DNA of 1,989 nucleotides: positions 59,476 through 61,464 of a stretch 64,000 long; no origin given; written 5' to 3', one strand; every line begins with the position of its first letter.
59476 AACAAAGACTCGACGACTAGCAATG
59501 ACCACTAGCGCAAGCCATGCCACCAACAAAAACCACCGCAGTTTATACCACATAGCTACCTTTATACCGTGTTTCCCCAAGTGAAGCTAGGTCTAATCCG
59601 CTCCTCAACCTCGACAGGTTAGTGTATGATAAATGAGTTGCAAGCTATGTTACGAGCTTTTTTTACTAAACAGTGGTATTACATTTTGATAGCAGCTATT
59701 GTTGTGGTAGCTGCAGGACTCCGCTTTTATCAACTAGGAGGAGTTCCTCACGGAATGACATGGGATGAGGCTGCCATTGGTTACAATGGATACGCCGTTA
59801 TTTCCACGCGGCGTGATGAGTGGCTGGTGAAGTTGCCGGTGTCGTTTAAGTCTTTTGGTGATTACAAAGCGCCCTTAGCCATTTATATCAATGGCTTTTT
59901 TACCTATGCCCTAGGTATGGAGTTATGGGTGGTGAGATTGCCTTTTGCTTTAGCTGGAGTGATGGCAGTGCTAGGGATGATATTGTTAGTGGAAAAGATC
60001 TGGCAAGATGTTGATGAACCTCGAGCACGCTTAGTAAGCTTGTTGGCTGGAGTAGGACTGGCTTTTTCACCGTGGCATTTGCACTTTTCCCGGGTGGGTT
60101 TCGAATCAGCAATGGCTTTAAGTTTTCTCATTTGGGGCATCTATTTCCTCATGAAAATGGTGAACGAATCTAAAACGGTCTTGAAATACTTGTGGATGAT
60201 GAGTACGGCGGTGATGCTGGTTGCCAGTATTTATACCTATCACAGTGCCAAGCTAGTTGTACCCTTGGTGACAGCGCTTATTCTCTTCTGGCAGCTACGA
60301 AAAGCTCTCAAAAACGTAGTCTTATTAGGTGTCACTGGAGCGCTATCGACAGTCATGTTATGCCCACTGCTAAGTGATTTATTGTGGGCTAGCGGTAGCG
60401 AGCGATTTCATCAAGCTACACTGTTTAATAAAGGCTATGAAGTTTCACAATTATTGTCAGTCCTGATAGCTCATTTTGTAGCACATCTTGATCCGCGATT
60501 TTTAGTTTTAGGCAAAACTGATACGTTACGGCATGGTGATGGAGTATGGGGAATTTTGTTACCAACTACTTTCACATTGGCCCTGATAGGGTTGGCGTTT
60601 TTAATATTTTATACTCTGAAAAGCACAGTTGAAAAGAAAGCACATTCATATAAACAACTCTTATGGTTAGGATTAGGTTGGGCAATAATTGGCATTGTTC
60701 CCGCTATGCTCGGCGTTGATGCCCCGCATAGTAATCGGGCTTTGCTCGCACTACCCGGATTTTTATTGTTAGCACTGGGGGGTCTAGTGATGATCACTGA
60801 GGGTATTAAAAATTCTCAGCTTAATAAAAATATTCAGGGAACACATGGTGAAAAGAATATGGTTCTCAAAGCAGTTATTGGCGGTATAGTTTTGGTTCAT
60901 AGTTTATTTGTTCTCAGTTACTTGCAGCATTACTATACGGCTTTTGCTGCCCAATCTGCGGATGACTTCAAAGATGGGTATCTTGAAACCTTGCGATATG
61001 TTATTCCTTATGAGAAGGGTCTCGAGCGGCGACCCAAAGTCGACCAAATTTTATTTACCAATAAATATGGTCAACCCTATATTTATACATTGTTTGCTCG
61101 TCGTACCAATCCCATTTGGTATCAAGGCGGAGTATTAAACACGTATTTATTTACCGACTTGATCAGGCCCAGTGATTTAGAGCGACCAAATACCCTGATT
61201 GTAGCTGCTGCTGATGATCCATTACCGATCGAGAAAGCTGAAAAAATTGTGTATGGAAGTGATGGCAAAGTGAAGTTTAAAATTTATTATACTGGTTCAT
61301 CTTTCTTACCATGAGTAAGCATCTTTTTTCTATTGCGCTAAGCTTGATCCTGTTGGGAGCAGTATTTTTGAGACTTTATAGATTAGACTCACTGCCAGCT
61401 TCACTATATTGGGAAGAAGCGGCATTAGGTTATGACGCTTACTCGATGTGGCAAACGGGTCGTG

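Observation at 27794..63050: Extreme expansion of GT-C (PMT/ArnT-like) lipid-carrier-dependent glycosyltransferases with matching polyprenyl-phosphate sugar synthases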

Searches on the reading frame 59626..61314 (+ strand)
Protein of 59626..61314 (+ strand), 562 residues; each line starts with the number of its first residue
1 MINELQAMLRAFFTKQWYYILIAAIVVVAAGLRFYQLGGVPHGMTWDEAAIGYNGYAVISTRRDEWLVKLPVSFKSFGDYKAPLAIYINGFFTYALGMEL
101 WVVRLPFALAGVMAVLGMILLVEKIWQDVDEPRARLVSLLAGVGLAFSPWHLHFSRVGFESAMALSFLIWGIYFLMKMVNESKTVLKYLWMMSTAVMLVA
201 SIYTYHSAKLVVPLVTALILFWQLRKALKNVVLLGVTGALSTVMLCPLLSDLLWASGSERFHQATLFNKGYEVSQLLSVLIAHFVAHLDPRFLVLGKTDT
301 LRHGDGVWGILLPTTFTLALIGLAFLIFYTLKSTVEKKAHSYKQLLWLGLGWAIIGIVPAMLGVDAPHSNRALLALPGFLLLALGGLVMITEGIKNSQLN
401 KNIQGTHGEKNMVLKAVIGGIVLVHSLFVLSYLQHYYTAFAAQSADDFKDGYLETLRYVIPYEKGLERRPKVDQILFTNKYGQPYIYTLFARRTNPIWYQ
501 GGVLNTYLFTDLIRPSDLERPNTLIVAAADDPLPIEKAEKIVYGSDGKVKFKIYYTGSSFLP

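Call 5: search_protein_families(library=pfam, proteins=[window:59626-61314:+], max_evalue=0.01)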
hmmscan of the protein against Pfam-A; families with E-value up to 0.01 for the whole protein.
window:59626-61314:+ (562 aa): 2 families
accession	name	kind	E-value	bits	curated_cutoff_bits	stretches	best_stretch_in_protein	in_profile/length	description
PF03779.20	SPW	-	0.00098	20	31.5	1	100-174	17-88/93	SPW repeat domain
PF13231.12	PMT_2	-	0.0011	19.7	26.1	1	81-247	2-156/160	Dolichyl-phosphate-mannose-protein mannosyltransferase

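Call 8: search_protein_families(library=ncbifam, proteins=[window:59626-61314:+], max_evalue=0.01)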
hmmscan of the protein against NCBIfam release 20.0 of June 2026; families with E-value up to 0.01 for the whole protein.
window:59626-61314:+ (562 aa): 0 families

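Call 12: find_homologous_proteins(query=window:59626-61314:+, max_evalue=0.00001)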
Query window:59626-61314:+ (562 aa): 787 proteins with E <= 0.00001 among 8000 candidates; the best 120 are listed.
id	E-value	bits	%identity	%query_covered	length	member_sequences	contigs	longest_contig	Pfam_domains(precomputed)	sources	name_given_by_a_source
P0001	0.0e+0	1257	100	100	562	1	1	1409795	-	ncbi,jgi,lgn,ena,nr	ncbi:MAG TPA: hypothetical protein VD999_04720 [Vitreimonas sp.]|nr:hypothetical protein [Vitreimona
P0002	1.2e-185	637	54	97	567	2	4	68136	-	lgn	-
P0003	3.0e-185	636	55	97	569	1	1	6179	-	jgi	jgi:hypothetical protein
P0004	1.2e-180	621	53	97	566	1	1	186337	-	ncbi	-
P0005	1.5e-176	607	53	96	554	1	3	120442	-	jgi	jgi:4-amino-4-deoxy-L-arabinose transferase-like glycosyltransferase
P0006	8.2e-173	595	50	98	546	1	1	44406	-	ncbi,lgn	ncbi:MAG: hypothetical protein ABFQ62_00405 [Patescibacteria group bacterium]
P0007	1.5e-172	594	51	96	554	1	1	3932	-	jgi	jgi:4-amino-4-deoxy-L-arabinose transferase-like glycosyltransferase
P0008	2.3e-171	590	51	94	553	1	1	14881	-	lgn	-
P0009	1.1e-170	588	52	94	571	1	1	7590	-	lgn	-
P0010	1.7e-170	587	51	96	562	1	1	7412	-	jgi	jgi:hypothetical protein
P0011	2.7e-168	580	51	97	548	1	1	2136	-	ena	-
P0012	4.7e-168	579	52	97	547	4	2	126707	-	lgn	-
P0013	5.3e-168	579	51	94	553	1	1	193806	-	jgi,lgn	-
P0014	2.9e-167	576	52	94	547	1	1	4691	-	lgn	-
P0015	1.4e-166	574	48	98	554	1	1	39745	-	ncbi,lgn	ncbi:MAG TPA: hypothetical protein VF209_03575 [Patescibacteria group bacterium]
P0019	1.5e-165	571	51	99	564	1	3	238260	-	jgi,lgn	-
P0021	4.2e-165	569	50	98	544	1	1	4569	PF13231.13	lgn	-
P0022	1.8e-164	567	48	97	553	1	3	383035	PF13231.13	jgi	jgi:4-amino-4-deoxy-L-arabinose transferase-like glycosyltransferase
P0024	4.3e-164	566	50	96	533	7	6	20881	PF13231.13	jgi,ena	-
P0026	1.2e-163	564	49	96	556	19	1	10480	PF13231.13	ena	-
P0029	7.8e-163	562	50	96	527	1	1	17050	PF13231.13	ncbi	-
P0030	7.9e-163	562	50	96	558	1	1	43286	PF13231.13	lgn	-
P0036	1.2e-161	558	50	96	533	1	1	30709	PF13231.13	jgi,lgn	jgi:4-amino-4-deoxy-L-arabinose transferase-like glycosyltransferase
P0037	2.1e-161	557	50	96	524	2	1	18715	PF13231.13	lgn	-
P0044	2.1e-160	554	49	95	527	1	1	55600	PF02366.25,PF13231.13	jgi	jgi:hypothetical protein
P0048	1.2e-159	551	46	97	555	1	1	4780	PF13231.13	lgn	-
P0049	1.2e-159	551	49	93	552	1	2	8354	PF13231.13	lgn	-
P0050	1.2e-159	551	49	96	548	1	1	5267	PF13231.13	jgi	jgi:4-amino-4-deoxy-L-arabinose transferase-like glycosyltransferase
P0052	1.4e-159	551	48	97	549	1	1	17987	PF13231.13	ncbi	-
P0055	2.3e-159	550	48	96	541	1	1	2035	PF13231.13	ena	-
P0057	4.1e-159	549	48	97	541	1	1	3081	PF13231.13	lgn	-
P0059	1.7e-158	547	50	94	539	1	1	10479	PF13231.13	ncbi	-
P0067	1.2e-157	545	49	96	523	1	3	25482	PF13231.13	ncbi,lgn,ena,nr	ncbi:glycosyltransferase family 39 protein [Patescibacteria group bacterium]|nr:glycosyltransferase 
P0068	1.6e-157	544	49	96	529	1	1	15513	PF13231.13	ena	-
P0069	3.4e-157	543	48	98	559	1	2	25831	PF13231.13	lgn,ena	-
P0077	8.5e-156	539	48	97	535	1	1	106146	PF13231.13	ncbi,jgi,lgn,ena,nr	ncbi:MAG: glycosyltransferase family 39 protein [Candidatus Pacebacteria bacterium]|nr:glycosyltrans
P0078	9.6e-156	538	48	95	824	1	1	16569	PF13641.13,PF00535.33,PF13231.13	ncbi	-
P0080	1.3e-155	538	51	94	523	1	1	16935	PF13231.13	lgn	-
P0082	1.4e-155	538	48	98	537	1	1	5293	PF13231.13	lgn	-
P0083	1.7e-155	538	50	97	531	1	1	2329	PF13231.13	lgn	-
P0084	1.8e-155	537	50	97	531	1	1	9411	PF13231.13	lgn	-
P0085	3.6e-155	536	50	96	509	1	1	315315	PF13231.13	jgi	jgi:4-amino-4-deoxy-L-arabinose transferase-like glycosyltransferase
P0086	3.7e-155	536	49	96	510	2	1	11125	PF13231.13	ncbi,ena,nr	ncbi:glycosyltransferase family 39 protein [Patescibacteria group bacterium]|nr:glycosyltransferase 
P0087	3.9e-155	536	47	98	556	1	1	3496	PF20176.4,PF13231.13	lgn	-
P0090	1.1e-154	535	47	98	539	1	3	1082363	PF13231.13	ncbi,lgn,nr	ncbi:MAG: glycosyltransferase family 39 protein [Pseudomonadales bacterium]|nr:glycosyltransferase f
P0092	1.5e-154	534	49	96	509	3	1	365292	PF13231.13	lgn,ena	-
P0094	3.9e-154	533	46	99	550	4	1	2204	PF13231.13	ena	-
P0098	1.2e-153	531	50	96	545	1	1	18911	PF13231.13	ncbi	-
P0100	1.4e-153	531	49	97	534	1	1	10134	PF13231.13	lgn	-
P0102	1.8e-153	531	48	97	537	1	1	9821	PF13231.13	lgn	-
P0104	2.5e-153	530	47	99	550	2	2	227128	PF13231.13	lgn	-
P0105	2.7e-153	530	50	96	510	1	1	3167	PF13231.13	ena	-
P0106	3.0e-153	530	45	96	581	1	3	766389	PF13231.13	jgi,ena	-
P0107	3.9e-153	530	48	96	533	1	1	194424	PF13231.13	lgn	-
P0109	1.0e-152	528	48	96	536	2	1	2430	PF13231.13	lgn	-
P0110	1.1e-152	528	47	98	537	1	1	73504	PF13231.13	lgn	-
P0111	1.3e-152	528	50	96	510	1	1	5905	PF02366.25,PF13231.13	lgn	-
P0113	1.9e-152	527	47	98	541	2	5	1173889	PF13231.13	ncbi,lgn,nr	ncbi:MAG: hypothetical protein BroJett025_05220 [Patescibacteria group bacterium]|nr:MAG: hypothetic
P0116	2.4e-152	527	49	96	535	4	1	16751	PF13231.13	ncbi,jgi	ncbi:MAG TPA: glycosyltransferase family 39 protein [Patescibacteria group bacterium]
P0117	2.6e-152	527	46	98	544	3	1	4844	PF20176.4,PF13231.13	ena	-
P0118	3.3e-152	527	48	96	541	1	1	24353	PF13231.13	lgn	-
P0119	3.3e-152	527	48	97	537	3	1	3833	PF13231.13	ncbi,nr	ncbi:glycosyltransferase family 39 protein [Candidatus Woesebacteria bacterium]|nr:glycosyltransfera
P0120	3.4e-152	527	49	92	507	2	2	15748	PF13231.13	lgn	-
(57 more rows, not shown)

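Call 15: search_solved_structures(query=A1, max_evalue=1, show_alignments=2)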
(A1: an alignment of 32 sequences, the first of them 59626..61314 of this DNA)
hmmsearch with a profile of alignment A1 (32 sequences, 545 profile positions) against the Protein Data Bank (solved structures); distinct sequences matched with E-value up to 1: 0.

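Call 21: find_encoding_contigs(protein=P0001, flank=10000, max_places=3)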
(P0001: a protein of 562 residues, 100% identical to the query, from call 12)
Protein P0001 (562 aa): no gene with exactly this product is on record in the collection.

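Call 22: find_encoding_contigs(protein=P0004, flank=10000, max_places=2)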
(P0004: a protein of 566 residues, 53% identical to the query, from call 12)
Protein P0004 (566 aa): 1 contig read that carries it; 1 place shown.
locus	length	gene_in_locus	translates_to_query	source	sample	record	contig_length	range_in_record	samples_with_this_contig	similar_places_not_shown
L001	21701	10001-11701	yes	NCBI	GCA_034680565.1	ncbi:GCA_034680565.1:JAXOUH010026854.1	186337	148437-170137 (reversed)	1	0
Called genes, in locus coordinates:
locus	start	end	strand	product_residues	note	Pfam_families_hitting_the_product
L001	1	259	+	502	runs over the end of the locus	PF01943:Polysacc_synt, PF13440:Polysacc_synt_3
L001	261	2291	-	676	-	-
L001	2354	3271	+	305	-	PF00535:Glycos_transf_2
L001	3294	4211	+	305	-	PF00535:Glycos_transf_2, PF13641:Glyco_tranf_2_3, PF13632:Glyco_trans_2_3 (faint)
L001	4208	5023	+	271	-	PF00535:Glycos_transf_2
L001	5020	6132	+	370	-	PF00534:Glycos_transf_1, PF13692:Glyco_trans_1_4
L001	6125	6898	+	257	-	PF00702:Hydrolase (faint), PF05116:S6PP (faint), PF08282:Hydrolase_3, PF12710:HAD (faint)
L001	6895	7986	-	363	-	PF06849:DUF1246, PF06973:DUF1297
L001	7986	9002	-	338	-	PF06849:DUF1246, PF02655:ATP-grasp_3 (weak), PF06973:DUF1297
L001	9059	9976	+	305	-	PF00535:Glycos_transf_2, PF13641:Glyco_tranf_2_3, PF13632:Glyco_trans_2_3 (weak)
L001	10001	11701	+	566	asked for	-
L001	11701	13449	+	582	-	-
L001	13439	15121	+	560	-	PF13231:PMT_2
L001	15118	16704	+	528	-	PF13231:PMT_2 (weak)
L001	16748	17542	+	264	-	PF00535:Glycos_transf_2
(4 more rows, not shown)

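Call 23: find_encoding_contigs(protein=P0019, flank=10000, max_places=2)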
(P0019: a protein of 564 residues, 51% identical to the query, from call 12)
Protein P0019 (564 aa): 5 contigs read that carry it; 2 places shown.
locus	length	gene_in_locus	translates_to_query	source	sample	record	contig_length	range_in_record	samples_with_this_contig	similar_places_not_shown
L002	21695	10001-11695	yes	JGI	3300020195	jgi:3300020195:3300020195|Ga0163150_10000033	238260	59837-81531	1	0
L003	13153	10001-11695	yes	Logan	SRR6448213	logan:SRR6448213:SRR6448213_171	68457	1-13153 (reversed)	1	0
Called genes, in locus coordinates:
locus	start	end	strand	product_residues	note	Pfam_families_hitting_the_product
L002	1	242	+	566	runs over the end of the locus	-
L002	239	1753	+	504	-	PF01943:Polysacc_synt, PF13440:Polysacc_synt_3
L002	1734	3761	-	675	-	-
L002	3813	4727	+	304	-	PF00535:Glycos_transf_2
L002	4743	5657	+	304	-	PF00535:Glycos_transf_2, PF13641:Glyco_tranf_2_3, PF13632:Glyco_trans_2_3 (weak)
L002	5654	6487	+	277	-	PF00535:Glycos_transf_2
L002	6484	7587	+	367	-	PF00534:Glycos_transf_1, PF13692:Glyco_trans_1_4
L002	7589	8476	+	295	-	PF13641:Glyco_tranf_2_3, PF00535:Glycos_transf_2, PF13632:Glyco_trans_2_3 (weak)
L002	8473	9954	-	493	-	-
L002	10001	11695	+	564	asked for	-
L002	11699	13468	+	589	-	-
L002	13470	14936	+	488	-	-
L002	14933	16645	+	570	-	PF13231:PMT_2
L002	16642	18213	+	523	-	-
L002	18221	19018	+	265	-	PF00535:Glycos_transf_2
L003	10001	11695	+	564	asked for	-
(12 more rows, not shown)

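Call 27: predict_structure(alignment_id=A1)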
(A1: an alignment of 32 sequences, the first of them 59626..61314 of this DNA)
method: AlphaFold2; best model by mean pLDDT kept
length: 562 residues; sequences in the alignment: 32
mean_pLDDT: 92.0   pTM: 0.92
mean pLDDT of the five models: 92.0, 91.9, 89.7, 89.7, 88.7
residues with pLDDT >= 90: 417; 70-90: 133; 50-70: 8; < 50: 4
segments of 3 or more residues with pLDDT < 50: 559-562
pLDDT, mean of each block of 10 residues (from residue 1): 83 87 98 94 89 92 85 77 91 95 97 98 96 95 97 92 97 97 90 98 94 98 97 97 94 78 87 96 96 92 86 97 96 83 96 97 91 97 97 95 91 95 97 94 84 93 93 93 87 81 83 94 95 95 91 81 38
secondary structure, 60 per line:
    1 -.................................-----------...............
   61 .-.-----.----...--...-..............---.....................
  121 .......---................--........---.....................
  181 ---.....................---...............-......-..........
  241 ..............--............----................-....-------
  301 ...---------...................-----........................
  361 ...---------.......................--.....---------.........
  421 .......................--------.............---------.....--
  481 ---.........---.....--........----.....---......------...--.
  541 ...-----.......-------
elements in order: H2-34 H46-61 E74-76 E79-81 H83-96 H100-127 H131-146 H149-156 H160-180 H184-204 H208-222 H224-229 H231-254 H257-264 H273-288 H290-293 H313-331 H337-362 H373-395 H398-402 H412-443 H452-464 E474-478 H484-492 H496-500 H503-506 E507-510 H515-519 E523-528 E540-543 E549-555

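Call 29: fold_search(model_id=the predicted structure, library=pdb)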
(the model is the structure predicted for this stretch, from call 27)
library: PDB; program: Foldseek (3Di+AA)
matches with E <= 10: 249; with E <= 0.001: 19
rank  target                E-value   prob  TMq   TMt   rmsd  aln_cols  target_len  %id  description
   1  5ezm                  5.4e-09  1.00  0.51  0.53  12.4       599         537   12  Crystal Structure of ArnT from Cupriavidus metallidurans in the apo state (released 2016-02-17)
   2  5f15                  1.6e-08  1.00  0.52  0.54  12.5       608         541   12  Crystal Structure of ArnT from Cupriavidus metallidurans bound to Undecaprenyl phosphate (released 2016-02-17)
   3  5gmy_A                5.1e-08  1.00  0.49  0.35  13.8       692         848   11  Crystal structure of the Archaeoglobus fulgidus oligosaccharyltransferase (O29867_ARCFU) tethered with an acceptor pep (released 2017-02-01)
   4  7oci_F                9.4e-08  1.00  0.52  0.47  11.2       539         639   13  Cryo-EM structure of yeast Ost6p containing oligosaccharyltransferase complex (released 2022-02-16)
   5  7e9s_A                2.0e-07  1.00  0.51  0.35  13.5       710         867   12  Archaeal oligosaccharyltransferase AglB from Archaeoglobus fulgidus in complex with an inhibitory peptide and a dolich (released 2021-09-08)
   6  6c26_A                4.4e-07  1.00  0.52  0.47  12.7       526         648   13  The Cryo-EM structure of a eukaryotic oligosaccharyl transferase complex (released 2018-01-31)
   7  8age_A                5.1e-07  1.00  0.51  0.46  10.0       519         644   13  Structure of yeast oligosaccharylransferase complex with acceptor peptide bound (released 2022-12-07)
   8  3wak                  5.3e-07  1.00  0.50  0.35  13.4       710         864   13  Crystal structure of the Archaeoglobus fulgidus oligosaccharyltransferase (O29867_ARCFU) in the apo form (released 2013-10-30)
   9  6s7o_A                1.1e-06  1.00  0.50  0.44  11.6       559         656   11  Cryo-EM structure of human oligosaccharyltransferase complex OST-A (released 2019-12-18)
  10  3waj                  1.1e-06  1.00  0.48  0.36  13.5       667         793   12  Crystal structure of the Archaeoglobus fulgidus oligosaccharyltransferase (O29867_ARCFU) complex with Zn and sulfate (released 2013-10-30)
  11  8pn9_A                1.9e-06  1.00  0.45  0.40  12.4       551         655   13  Structure of human oligosaccharyltransferase OST-A complex bound to NGI-1 (released 2024-05-08)
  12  6ezn_F                3.9e-06  1.00  0.51  0.45  10.0       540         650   14  Cryo-EM structure of the yeast oligosaccharyltransferase (OST) complex (released 2018-01-17)
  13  8b6l_I                6.0e-06  1.00  0.52  0.44  10.8       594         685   12  Subtomogram average of the human Sec61-TRAP-OSTA-translocon (released 2022-12-07)
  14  6s7t_A                1.0e-05  1.00  0.49  0.41  14.4       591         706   11  Cryo-EM structure of human oligosaccharyltransferase complex OST-B (released 2019-12-18)
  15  6ftg_5                4.0e-05  1.00  0.50  0.45  12.1       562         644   10  Subtomogram average of OST-containing ribosome-translocon complexes from canine rough microsomal membranes (released 2018-03-21)
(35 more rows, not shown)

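Call 40: find_related_loci(query=A1, collection=genome_contigs, flank=10000)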
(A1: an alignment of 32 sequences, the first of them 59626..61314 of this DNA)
Query A1 (562 aa) in genome_contigs; peptide patterns used: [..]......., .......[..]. (x = any residue, [..] = any of these).
327 stretches matched a pattern; 180 encode a relative of the query (tblastn E <= 1e-3); the best 80 are kept; 80 distinct loci.
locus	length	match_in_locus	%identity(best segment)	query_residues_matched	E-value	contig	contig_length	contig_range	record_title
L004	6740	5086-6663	53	21-554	1e-170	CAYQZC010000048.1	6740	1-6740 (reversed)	MAG TPA_asm: uncultured Pseudomonadales bacterium isolate SRP292972_co1_124 genome assembly, contig: NODE_4579_length_67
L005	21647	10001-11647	50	5-561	6e-169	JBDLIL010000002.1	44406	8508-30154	MAG: Patescibacteria group bacterium isolate MAG029 MAG029_2, whole genome shotgun sequence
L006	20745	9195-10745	49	14-554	2e-164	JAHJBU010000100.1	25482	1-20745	MAG: Patescibacteria group bacterium isolate Modern_marine.mb.272 Modern_marine.mb.272_k141_2461865, whole genome shotgu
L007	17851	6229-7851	48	16-559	7e-163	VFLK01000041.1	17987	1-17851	MAG: Candidatus Paceibacterota bacterium isolate Bin_61_66 c_000001205471, whole genome shotgun sequence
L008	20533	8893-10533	48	12-559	8e-162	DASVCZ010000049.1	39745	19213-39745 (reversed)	MAG TPA_asm: Patescibacteria group bacterium isolate SMAG_U2020 k141_1658300, whole genome shotgun sequence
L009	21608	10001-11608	47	6-556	8e-161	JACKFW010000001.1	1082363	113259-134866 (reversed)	MAG: Pseudomonadales bacterium isolate HK-STAS-PATE-15 HK-STAS-PATE-15_1, whole genome shotgun sequence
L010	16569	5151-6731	48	24-556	2e-160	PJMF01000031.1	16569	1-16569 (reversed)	MAG: Candidatus Paceibacterota bacterium isolate Amazon_FNV_2010_13_2_2 contig_75_39469575_length_16569_multi_6_in_2_out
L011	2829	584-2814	49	14-554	7e-170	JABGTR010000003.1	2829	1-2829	MAG: Candidatus Paceibacterota bacterium isolate SI034_bin135 k141_1107267, whole genome shotgun sequence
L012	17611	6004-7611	50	15-556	3e-158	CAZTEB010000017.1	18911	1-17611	MAG TPA_asm: uncultured Pseudomonadales bacterium isolate SRP334346_co1_115 genome assembly, contig: NODE_2515_length_18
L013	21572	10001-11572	51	8-554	1e-157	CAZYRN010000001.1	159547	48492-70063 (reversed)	MAG TPA_asm: uncultured Pseudomonadales bacterium isolate SRP144015_co1_64 genome assembly, contig: NODE_48_length_15954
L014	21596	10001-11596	45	9-556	1e-157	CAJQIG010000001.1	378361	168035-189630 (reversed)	uncultured Patescibacteria group bacterium isolate 0.2_20180412_Bin_MAXBIN_228_sub_1 genome assembly, contig: c_00000000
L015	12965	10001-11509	48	14-554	4e-157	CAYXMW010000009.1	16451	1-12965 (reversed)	MAG TPA_asm: uncultured Pseudomonadales bacterium isolate SRP191223_co1_89 genome assembly, contig: NODE_3518_length_164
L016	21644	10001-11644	46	3-554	1e-156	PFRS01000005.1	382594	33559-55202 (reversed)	MAG: Candidatus Pacebacteria bacterium CG_4_9_14_0_2_um_filter_40_15 CG_4_9_14_0.2_um_filter_scaffold_4_c, whole genome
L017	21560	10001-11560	48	33-554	4e-156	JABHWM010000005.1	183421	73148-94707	MAG: Candidatus Paceibacterota bacterium isolate SI047_bin131 k141_258894, whole genome shotgun sequence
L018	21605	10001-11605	51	18-554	2e-154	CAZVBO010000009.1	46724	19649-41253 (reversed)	MAG TPA_asm: uncultured Pseudomonadales bacterium isolate SRP304446_co1_134 genome assembly, contig: NODE_507_length_467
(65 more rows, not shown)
